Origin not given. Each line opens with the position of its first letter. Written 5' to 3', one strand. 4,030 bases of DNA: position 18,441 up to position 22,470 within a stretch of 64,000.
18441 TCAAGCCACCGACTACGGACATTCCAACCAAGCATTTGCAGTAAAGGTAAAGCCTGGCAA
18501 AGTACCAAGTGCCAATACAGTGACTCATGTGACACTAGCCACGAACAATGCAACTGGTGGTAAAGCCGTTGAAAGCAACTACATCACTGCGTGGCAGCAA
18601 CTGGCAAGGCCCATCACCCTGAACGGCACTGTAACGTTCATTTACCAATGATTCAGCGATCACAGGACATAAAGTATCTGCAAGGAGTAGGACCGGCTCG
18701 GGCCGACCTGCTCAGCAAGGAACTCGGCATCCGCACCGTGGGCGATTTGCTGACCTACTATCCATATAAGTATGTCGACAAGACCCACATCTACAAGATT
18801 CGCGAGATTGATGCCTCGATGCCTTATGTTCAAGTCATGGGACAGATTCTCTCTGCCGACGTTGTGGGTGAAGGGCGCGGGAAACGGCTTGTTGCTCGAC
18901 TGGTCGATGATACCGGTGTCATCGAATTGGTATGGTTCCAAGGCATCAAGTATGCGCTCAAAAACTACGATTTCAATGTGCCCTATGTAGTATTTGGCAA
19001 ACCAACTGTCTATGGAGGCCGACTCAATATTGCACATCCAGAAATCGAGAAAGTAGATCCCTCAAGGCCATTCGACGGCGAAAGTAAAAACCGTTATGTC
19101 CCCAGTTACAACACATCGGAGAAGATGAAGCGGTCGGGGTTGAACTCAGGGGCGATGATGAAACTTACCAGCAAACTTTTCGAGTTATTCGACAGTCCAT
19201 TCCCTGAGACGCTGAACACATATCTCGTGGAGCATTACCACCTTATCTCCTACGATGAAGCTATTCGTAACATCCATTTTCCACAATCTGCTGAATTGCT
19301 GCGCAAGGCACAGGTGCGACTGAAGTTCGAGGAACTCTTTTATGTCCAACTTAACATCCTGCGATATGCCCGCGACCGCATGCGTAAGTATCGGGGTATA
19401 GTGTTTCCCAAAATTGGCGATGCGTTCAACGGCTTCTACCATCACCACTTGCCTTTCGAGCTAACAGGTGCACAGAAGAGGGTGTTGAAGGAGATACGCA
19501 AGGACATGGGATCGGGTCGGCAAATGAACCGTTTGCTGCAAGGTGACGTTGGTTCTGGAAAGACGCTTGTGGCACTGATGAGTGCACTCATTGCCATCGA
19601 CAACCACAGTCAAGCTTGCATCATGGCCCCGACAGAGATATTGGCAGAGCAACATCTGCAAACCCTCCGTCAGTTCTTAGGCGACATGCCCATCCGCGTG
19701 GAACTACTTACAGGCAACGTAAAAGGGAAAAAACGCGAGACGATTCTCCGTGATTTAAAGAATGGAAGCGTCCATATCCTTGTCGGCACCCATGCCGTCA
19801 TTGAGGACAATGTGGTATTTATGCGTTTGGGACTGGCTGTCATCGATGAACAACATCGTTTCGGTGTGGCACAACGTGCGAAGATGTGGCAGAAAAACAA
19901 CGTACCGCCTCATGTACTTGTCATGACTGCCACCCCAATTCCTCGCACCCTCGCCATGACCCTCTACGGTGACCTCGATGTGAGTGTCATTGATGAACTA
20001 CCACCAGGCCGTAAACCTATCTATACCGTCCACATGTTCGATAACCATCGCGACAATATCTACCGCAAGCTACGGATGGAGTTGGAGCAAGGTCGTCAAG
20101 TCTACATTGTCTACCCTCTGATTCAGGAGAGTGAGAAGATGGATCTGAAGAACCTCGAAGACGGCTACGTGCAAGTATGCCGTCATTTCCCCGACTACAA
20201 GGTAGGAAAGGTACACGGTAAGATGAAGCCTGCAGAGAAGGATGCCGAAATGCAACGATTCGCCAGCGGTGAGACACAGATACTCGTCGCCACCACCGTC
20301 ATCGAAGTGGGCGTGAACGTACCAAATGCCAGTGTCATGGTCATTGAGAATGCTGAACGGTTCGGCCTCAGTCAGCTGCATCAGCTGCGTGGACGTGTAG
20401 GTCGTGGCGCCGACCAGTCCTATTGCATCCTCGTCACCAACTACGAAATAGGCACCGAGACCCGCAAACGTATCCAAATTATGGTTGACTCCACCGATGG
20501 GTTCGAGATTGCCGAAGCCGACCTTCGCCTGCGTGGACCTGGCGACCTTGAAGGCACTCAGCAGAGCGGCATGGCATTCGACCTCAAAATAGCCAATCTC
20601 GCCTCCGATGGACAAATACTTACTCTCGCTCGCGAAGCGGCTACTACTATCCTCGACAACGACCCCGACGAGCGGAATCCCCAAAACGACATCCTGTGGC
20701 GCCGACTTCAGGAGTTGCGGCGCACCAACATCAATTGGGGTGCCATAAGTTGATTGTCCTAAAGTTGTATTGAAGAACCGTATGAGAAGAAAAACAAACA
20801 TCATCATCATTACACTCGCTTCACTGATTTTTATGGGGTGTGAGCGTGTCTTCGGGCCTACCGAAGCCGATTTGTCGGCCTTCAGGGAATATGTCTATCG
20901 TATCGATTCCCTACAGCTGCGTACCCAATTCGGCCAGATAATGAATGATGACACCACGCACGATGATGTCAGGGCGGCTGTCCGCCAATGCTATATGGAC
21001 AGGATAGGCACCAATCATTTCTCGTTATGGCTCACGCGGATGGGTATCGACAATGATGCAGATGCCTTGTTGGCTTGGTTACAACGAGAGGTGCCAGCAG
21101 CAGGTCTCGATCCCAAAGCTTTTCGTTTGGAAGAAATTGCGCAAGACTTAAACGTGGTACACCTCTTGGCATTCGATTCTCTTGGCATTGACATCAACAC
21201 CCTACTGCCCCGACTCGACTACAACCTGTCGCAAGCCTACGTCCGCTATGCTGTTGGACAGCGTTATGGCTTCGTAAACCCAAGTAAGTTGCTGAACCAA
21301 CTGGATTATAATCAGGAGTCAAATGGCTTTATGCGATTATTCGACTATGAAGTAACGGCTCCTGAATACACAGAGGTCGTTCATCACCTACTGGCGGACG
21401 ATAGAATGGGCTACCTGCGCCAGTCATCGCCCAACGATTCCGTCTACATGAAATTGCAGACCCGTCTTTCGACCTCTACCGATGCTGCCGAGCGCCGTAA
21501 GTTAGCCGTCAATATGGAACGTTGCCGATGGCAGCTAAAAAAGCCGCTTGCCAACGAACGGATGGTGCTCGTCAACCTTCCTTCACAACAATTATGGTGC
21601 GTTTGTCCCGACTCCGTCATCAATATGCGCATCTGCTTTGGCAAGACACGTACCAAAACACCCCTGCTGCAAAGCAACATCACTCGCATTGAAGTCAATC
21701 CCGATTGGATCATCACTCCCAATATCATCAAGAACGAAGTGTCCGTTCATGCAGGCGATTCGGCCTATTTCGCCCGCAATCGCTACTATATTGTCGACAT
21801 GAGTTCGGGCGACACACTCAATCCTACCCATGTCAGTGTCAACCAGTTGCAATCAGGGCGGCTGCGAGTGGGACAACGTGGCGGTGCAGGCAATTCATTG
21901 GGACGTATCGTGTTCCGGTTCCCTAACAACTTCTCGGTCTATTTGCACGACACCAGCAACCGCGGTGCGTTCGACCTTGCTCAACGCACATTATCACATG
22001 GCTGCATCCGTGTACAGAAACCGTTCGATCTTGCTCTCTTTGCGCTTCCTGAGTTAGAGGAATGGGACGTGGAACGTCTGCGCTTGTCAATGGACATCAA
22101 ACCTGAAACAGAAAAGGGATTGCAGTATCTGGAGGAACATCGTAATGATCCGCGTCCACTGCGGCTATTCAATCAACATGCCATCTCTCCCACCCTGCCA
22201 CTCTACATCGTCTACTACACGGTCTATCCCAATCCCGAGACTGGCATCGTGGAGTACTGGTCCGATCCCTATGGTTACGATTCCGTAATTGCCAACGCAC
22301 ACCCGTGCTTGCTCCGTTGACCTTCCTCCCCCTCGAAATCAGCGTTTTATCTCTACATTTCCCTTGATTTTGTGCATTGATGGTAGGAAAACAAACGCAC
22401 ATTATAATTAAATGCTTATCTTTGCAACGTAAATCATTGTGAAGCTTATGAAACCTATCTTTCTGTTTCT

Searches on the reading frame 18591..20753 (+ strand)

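Call 31: search_protein_families(library=pfam, proteins=[window:18591-20753:+], max_evalue=0.0001)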
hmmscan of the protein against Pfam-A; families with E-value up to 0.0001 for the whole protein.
window:18591-20753:+ (720 aa): 7 families
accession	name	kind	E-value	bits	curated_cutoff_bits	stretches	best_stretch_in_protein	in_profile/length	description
PF19833.4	RecG_dom3_C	-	1.4e-41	140.8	26.8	1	635-720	2-87/87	ATP-dependent DNA helicase RecG, domain 3, C-terminal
PF00270.35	DEAD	-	4.4e-27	95.3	26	1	294-455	3-165/167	DEAD/DEAH box helicase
PF00271.37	Helicase_C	-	9.9e-27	93.8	23.5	1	497-605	11-108/110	Helicase conserved C-terminal domain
PF17191.10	RecG_wedge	-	7.7e-17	61.8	23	1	26-159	1-132/162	RecG wedge domain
PF04851.21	ResIII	-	2.2e-12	47.7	22.5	1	290-449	3-162/164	Type III restriction enzyme, res subunit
PF01336.31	tRNA_anti-codon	-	1.6e-05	25.2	27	1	80-154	1-74/75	OB-fold nucleic acid binding domain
PF00176.29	SNF2-rel_dom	-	1.7e-05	24.6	24.9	1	310-454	16-168/290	SNF2-related domain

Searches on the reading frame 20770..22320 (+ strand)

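Call 31: search_protein_families(library=pfam, proteins=[window:20770-22320:+], max_evalue=0.0001)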
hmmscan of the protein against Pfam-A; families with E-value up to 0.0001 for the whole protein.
window:20770-22320:+ (516 aa): 2 families
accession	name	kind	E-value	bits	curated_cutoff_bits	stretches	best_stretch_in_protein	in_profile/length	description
PF03734.19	YkuD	-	1.5e-16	61.7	23.4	1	264-422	2-135/146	L,D-transpeptidase catalytic domain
PF20142.4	Scaffold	-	6.3e-14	53.3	24.6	1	82-233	11-139/139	Scaffold domain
